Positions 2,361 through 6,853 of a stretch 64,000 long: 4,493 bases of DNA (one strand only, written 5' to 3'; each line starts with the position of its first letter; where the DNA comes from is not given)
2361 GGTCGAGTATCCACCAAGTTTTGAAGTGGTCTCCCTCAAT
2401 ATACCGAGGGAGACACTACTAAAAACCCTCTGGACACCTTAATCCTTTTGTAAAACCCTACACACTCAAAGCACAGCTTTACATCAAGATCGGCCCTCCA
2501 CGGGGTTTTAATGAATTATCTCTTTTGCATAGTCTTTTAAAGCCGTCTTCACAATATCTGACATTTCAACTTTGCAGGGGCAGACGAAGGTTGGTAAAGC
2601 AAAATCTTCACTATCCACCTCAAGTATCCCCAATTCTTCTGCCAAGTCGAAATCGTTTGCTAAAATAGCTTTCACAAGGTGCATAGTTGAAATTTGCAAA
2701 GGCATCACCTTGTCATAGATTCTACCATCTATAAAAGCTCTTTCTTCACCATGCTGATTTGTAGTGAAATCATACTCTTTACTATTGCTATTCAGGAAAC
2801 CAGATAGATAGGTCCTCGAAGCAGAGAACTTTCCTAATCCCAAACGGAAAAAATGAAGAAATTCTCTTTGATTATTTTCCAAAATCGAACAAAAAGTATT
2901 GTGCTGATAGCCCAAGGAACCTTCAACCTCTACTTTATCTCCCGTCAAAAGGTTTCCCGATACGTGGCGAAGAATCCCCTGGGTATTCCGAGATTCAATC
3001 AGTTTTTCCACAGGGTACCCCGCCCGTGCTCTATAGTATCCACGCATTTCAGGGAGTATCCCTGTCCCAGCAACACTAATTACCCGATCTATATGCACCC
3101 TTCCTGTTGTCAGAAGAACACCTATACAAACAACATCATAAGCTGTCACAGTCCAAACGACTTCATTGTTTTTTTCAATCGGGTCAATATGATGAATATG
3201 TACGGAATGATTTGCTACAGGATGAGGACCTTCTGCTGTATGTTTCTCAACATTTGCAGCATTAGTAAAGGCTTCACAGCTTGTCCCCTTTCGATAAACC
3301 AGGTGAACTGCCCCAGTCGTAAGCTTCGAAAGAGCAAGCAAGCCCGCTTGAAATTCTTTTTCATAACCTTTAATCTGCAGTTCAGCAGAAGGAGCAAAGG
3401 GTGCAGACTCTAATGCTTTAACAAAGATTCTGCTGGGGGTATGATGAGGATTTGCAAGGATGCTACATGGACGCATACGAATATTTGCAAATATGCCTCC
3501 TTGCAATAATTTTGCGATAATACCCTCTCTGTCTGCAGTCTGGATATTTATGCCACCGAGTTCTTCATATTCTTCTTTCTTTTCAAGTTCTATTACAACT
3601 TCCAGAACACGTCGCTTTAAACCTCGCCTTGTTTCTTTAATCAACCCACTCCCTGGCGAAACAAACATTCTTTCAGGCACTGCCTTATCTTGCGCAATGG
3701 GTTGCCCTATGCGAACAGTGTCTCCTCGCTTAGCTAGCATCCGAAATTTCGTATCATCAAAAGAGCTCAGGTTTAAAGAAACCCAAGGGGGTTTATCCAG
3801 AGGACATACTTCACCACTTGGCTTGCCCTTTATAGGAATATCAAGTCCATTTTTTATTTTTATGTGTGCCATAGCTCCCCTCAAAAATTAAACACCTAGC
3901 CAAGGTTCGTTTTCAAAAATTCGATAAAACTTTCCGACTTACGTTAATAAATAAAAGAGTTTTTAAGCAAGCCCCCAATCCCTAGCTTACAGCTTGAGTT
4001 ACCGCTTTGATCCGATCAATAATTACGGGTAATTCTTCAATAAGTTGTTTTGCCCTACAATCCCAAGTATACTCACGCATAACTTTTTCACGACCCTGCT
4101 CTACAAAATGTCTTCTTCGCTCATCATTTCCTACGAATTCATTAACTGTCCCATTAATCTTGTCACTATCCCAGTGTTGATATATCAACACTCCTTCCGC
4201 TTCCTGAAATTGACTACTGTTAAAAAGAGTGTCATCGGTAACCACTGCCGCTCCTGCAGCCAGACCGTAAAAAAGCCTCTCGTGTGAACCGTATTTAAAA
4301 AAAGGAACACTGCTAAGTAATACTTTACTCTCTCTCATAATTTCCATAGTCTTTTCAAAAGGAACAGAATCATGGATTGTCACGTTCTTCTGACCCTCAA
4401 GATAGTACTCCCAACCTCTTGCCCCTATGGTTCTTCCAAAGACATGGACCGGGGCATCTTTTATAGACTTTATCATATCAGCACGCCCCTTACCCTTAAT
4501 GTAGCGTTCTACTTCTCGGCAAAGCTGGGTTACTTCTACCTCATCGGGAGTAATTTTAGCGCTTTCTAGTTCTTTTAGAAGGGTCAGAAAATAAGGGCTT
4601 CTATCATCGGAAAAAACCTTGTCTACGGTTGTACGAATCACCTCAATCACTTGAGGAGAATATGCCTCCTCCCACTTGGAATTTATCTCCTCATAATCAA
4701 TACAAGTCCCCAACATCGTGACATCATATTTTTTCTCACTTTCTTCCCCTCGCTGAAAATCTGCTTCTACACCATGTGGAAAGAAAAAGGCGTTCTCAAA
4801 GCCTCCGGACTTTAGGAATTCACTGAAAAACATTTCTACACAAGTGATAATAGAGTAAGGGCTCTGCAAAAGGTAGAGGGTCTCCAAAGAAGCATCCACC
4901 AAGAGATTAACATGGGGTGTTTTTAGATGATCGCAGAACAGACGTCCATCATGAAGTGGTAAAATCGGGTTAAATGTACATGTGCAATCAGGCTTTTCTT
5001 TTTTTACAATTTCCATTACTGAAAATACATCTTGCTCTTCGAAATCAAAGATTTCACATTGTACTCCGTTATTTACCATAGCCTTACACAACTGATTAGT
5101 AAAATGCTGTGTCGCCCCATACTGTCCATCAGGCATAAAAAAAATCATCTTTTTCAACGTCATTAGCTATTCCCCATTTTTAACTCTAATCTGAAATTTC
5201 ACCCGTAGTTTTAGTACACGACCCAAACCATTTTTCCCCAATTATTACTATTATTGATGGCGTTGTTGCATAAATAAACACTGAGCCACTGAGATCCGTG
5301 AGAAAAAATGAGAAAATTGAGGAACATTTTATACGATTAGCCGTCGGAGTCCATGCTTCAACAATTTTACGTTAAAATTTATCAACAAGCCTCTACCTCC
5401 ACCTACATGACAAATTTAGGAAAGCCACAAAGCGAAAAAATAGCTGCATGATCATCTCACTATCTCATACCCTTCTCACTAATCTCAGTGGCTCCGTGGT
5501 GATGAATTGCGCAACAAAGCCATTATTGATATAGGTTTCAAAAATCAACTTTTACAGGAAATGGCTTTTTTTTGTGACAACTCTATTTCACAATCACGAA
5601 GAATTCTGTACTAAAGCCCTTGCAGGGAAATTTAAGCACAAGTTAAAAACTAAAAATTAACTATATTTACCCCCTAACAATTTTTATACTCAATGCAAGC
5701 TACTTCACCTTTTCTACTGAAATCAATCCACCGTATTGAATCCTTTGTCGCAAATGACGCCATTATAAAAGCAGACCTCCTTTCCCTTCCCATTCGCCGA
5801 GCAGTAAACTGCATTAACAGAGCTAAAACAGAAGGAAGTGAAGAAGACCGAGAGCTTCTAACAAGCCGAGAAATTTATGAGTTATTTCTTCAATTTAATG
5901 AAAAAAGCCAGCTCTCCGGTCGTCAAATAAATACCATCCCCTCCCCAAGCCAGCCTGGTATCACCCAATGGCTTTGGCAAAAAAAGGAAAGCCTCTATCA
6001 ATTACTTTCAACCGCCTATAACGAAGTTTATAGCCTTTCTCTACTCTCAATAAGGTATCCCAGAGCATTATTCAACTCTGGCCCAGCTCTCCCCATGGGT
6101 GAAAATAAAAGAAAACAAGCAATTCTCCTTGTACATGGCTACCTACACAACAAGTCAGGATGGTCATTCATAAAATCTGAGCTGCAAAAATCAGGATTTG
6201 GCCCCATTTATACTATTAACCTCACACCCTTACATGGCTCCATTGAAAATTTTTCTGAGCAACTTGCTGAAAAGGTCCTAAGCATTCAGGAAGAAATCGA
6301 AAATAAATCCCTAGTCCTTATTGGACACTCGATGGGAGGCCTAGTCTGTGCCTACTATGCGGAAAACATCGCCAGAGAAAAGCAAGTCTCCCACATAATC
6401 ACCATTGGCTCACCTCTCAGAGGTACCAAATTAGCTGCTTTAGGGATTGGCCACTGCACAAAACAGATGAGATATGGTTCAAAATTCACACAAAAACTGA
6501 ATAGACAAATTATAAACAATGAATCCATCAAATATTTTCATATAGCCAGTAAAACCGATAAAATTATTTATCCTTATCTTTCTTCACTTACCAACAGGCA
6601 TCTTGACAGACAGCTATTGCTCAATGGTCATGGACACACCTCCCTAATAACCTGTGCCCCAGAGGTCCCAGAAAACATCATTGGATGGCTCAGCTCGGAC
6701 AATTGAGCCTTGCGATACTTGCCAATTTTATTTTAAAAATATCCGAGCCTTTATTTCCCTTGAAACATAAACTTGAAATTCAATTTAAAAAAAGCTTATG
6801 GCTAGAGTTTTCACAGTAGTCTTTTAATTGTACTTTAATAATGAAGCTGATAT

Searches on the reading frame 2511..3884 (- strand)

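Call 29: search_protein_families(library=pfam, proteins=[window:2511-3884:-], max_evalue=0.001)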
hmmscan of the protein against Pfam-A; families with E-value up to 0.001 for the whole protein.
window:2511-3884:- (458 aa): 3 families
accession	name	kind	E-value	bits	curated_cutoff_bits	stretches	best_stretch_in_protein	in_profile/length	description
PF24836.1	NQRA_2nd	-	3.6e-41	141.1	25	1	118-263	2-145/145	NqrA second alpha/beta domain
PF05896.17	NQRA_N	-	3.7e-22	78.8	25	1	8-100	1-93/94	NqrA N-terminal barrel-sandwich hybrid domain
PF11973.14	NQRA_SLBB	-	0.00021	22.2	27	1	268-318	1-49/51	NQRA C-terminal domain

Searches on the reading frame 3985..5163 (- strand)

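Call 29: search_protein_families(library=pfam, proteins=[window:3985-5163:-], max_evalue=0.001)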
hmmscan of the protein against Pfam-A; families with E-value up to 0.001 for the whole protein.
window:3985-5163:- (393 aa): 1 family
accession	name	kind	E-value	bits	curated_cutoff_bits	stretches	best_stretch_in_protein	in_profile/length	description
PF13524.12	Glyco_trans_1_2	-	6.4e-17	62.3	25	1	228-375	3-143/144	Glycosyl transferase-like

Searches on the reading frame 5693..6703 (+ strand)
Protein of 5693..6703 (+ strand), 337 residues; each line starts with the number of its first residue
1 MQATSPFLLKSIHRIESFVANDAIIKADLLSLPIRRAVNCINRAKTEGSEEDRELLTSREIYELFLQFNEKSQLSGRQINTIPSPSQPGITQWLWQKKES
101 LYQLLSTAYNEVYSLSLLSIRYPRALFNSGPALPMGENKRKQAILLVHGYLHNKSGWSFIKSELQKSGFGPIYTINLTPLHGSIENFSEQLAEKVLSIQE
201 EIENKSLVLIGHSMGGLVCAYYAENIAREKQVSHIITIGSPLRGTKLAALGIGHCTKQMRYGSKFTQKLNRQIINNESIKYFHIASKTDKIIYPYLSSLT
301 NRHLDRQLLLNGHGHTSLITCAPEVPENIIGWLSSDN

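Call 29: search_protein_families(library=pfam, proteins=[window:5693-6703:+], max_evalue=0.001)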
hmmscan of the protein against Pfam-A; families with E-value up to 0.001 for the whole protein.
window:5693-6703:+ (337 aa): 12 families
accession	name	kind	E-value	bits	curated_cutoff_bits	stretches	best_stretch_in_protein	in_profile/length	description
PF00561.26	Abhydrolase_1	-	5.1e-11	43.1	25.8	1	143-240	2-102/245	alpha/beta hydrolase fold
PF07819.20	PGAP1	-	4.3e-09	36.9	24.3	1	189-248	73-135/233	PGAP1-like alpha/beta domain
PF02089.21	Palm_thioest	-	7.7e-09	36.1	26.8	1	144-262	2-132/254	Palmitoyl protein thioesterase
PF12697.13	Abhydrolase_6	-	3.2e-08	34.9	26.3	1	144-240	1-93/217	Alpha/beta hydrolase family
PF06028.17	DUF915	-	7.7e-08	32.4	22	1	162-289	59-201/255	Alpha/beta hydrolase of unknown function (DUF915)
PF02450.21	LCAT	-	5.8e-06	26.2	21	1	186-245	103-165/392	Lecithin:cholesterol acyltransferase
PF12146.15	Hydrolase_4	-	7e-06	25.9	27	1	183-245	54-114/239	Serine aminopeptidase, S33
PF05057.20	DUF676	-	8.6e-06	25.8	20.3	1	140-271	4-147/217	Putative serine esterase (DUF676)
PF24096.1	DUF7379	-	6.5e-05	23.4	33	1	189-248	55-118/191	Domain of unknown function (DUF7379)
PF01764.32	Lipase_3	-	8.6e-05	22.9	22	1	174-246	43-108/140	Lipase (class 3)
PF12695.13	Abhydrolase_5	-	0.00036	20.8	27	1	148-240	6-89/164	Alpha/beta hydrolase family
PF00975.26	Thioesterase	-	0.00072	20.3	26.4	0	179-244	43-106/226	Thioesterase domain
